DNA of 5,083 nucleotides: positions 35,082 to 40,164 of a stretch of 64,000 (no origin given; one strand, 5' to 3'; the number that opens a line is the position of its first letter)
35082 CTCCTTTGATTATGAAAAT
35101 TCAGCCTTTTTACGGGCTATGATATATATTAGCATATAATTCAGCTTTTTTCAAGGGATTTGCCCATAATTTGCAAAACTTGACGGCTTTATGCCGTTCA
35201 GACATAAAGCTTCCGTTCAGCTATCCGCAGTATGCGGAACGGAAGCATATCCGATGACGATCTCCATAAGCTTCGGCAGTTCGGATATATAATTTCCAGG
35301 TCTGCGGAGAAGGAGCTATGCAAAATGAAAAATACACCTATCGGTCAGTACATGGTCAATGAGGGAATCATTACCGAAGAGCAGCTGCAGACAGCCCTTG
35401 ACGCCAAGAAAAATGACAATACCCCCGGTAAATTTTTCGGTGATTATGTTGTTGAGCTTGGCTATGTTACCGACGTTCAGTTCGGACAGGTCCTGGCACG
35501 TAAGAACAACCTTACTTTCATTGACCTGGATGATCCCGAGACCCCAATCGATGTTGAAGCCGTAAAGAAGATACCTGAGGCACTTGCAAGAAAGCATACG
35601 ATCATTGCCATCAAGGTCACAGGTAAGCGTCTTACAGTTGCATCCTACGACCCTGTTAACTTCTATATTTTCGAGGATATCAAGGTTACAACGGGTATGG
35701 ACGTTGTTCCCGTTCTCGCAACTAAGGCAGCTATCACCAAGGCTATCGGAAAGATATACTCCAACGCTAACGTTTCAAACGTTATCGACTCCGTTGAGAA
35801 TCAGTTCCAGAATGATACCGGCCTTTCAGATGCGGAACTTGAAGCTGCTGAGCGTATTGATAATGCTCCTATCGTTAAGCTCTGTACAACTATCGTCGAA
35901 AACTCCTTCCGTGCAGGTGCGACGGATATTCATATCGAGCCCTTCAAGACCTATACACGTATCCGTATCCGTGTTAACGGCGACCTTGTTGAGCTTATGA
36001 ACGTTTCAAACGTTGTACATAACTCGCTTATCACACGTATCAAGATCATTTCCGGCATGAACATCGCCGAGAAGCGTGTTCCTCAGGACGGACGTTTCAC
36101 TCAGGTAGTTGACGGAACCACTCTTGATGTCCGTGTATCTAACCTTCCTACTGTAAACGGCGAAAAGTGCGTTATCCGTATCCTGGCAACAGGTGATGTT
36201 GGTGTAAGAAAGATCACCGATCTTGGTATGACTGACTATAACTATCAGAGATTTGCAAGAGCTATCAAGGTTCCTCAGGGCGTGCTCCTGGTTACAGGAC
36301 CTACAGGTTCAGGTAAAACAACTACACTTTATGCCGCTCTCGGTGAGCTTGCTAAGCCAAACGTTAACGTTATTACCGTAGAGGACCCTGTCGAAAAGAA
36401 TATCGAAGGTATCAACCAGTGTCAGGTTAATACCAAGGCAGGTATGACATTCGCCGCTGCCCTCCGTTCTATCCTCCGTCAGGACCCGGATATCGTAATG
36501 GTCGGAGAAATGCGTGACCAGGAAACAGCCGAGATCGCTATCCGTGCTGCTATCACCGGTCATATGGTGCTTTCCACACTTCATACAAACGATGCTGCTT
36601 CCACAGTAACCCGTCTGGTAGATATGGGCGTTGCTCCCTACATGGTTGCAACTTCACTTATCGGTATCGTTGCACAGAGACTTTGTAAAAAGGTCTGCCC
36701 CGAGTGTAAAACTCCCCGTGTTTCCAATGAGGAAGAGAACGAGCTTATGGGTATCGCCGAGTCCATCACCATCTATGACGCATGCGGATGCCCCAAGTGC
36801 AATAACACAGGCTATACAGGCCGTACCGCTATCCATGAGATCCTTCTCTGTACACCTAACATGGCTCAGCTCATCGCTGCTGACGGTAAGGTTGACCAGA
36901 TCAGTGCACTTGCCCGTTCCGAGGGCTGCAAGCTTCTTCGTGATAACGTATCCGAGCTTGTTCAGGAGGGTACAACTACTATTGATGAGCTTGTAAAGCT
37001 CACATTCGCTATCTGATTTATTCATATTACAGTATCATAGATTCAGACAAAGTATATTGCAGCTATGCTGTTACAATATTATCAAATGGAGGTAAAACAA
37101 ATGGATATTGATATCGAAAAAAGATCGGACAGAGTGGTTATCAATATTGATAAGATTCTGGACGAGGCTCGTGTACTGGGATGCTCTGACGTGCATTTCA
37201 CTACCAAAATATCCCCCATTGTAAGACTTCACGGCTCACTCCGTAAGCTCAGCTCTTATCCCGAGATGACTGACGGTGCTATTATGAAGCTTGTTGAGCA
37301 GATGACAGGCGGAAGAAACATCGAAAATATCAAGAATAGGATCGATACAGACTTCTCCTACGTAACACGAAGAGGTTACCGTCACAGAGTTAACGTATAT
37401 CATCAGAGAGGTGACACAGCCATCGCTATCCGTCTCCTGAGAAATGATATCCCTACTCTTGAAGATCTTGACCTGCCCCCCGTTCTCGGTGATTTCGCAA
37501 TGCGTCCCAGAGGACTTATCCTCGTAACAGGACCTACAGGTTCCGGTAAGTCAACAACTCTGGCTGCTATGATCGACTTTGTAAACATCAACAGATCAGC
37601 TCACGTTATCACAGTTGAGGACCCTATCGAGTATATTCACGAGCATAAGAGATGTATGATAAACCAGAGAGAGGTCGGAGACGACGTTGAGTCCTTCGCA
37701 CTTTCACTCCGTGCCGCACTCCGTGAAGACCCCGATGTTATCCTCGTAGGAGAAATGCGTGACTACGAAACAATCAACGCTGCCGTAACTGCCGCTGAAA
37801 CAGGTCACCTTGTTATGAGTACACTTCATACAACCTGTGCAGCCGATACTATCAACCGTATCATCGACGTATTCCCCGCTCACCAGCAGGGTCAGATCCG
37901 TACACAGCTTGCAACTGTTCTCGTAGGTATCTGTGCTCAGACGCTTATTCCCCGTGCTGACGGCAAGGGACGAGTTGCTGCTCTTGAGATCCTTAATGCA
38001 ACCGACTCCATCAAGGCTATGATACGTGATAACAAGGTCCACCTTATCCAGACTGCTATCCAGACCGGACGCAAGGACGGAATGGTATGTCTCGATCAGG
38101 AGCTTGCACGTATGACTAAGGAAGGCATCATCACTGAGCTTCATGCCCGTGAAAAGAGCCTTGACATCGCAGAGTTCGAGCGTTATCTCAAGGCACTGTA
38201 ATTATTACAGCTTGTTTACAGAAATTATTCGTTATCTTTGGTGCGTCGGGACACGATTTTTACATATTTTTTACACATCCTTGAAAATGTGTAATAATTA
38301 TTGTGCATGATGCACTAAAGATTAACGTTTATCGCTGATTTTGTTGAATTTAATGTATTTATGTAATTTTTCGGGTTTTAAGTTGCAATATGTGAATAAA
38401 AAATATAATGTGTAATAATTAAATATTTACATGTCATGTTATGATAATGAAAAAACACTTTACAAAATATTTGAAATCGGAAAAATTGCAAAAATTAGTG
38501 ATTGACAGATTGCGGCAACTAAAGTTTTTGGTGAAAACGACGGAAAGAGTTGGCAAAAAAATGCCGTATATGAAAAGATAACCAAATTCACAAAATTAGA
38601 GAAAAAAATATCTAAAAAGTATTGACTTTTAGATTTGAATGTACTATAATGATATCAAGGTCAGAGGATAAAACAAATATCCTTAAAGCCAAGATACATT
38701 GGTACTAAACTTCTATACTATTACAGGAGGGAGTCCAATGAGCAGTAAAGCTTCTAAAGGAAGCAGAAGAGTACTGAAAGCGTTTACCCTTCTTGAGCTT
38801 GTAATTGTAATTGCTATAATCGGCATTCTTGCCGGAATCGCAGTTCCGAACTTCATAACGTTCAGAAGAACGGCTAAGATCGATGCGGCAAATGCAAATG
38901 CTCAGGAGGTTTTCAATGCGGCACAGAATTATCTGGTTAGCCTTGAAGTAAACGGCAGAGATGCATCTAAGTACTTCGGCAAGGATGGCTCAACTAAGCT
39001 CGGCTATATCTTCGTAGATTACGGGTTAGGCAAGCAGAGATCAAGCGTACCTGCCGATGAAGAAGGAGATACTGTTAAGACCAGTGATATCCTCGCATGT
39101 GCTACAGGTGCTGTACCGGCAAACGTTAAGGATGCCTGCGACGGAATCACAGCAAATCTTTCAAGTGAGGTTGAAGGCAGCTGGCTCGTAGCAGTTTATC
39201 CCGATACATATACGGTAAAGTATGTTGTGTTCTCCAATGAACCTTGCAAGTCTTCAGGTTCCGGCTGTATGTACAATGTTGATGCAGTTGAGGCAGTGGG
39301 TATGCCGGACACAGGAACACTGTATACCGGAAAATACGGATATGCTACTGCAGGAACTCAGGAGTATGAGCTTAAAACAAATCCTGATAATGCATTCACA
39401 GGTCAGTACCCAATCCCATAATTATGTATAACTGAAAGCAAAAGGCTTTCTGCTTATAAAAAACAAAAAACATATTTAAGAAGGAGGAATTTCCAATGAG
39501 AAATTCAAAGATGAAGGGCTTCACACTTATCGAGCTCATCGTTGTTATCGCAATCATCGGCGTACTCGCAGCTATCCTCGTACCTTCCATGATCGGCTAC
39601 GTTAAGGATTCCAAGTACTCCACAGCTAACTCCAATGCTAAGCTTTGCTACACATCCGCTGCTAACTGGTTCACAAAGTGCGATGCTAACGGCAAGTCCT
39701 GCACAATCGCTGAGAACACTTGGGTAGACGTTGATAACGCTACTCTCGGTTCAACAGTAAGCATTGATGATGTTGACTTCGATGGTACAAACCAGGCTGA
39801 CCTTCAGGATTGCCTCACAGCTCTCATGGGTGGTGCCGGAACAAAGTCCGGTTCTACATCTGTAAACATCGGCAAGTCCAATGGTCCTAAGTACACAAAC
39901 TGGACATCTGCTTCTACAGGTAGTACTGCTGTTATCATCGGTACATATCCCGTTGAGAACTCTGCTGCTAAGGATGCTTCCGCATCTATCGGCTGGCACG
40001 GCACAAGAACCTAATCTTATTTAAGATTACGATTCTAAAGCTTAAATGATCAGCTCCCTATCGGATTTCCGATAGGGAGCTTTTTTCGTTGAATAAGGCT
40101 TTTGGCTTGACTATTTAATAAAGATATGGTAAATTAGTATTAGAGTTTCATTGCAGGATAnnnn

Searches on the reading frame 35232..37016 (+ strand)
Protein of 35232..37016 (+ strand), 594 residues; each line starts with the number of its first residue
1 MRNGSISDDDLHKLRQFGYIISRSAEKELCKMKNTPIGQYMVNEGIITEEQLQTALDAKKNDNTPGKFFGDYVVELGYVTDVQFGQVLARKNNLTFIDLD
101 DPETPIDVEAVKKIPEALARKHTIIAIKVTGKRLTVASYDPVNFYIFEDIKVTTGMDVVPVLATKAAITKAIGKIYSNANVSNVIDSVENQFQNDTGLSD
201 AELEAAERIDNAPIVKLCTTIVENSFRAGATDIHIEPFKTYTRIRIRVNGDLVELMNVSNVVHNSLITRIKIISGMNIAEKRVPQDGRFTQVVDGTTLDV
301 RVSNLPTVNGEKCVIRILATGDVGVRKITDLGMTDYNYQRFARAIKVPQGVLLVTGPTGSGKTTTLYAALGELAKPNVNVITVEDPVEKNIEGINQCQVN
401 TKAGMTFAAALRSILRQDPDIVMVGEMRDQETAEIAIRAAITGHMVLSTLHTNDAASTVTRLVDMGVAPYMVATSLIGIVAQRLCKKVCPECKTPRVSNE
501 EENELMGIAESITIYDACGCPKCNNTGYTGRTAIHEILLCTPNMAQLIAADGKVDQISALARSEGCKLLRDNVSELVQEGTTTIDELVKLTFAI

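Call 7: search_protein_families(library=pfam, proteins=[window:35232-37016:+], max_evalue=0.001)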
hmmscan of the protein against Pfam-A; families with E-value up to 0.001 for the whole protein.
window:35232-37016:+ (594 aa): 5 families
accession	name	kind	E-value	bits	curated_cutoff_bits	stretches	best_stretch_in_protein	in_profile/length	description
PF00437.27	T2SSE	-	1e-129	432.9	24.9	1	209-588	3-369/370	Type II/IV secretion system protein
PF05157.20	MshEN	-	1.3e-15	57.6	23.1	1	99-178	6-86/90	MshEN domain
PF25199.1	nSTAND_NTPase5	-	3.9e-06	27.2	34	1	342-396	34-89/145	Novel STAND NTPase 5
PF13401.12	AAA_22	-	0.00028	21.7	27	1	349-390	5-46/130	AAA domain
PF13191.12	AAA_16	-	0.00091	20.2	32.6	0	350-444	25-111/167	AAA ATPase domain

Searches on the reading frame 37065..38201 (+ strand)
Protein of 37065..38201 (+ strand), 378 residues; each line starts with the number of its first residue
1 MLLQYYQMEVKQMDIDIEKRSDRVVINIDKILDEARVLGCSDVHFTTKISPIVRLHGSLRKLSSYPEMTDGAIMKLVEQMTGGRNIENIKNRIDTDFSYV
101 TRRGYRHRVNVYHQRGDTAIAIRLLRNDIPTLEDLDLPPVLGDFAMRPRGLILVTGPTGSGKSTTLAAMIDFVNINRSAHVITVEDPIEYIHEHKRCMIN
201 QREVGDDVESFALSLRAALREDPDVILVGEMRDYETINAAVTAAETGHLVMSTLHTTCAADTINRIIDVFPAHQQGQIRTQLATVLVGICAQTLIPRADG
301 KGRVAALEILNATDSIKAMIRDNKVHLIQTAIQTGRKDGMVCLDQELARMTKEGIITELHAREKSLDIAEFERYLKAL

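Call 7: search_protein_families(library=pfam, proteins=[window:37065-38201:+], max_evalue=0.001)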
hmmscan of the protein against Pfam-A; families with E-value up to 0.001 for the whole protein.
window:37065-38201:+ (378 aa): 3 families
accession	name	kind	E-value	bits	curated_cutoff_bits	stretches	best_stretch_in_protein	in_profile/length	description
PF00437.27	T2SSE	-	1.3e-49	169.3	24.9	1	22-311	6-288/370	Type II/IV secretion system protein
PF13555.12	AAA_29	-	5.1e-05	23.4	27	1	144-170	17-43/61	P-loop containing region of AAA domain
PF13401.12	AAA_22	-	0.00011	22.9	27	1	148-185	4-40/130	AAA domain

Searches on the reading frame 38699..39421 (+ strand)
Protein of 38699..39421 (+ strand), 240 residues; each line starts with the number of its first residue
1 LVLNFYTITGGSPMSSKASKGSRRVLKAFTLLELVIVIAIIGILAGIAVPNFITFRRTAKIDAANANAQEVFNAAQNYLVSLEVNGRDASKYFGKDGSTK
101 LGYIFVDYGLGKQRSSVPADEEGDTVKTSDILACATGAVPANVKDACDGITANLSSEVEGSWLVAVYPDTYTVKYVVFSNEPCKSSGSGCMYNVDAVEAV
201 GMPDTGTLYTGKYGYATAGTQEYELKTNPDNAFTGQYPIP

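Call 7: search_protein_families(library=pfam, proteins=[window:38699-39421:+], max_evalue=0.001)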
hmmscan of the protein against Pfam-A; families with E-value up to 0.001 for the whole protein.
window:38699-39421:+ (240 aa): 1 family
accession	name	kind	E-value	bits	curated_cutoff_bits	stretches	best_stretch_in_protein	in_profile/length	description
PF07963.17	N_methyl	-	3.5e-06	26.8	21.2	1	27-48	5-26/27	Prokaryotic N-terminal methylation motif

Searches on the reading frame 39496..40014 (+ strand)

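Call 7: search_protein_families(library=pfam, proteins=[window:39496-40014:+], max_evalue=0.001)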
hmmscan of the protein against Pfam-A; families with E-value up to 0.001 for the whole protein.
window:39496-40014:+ (172 aa): 1 family
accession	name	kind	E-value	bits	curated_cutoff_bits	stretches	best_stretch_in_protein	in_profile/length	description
PF07963.17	N_methyl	-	7.3e-09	35.3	21.2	1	4-28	2-26/27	Prokaryotic N-terminal methylation motif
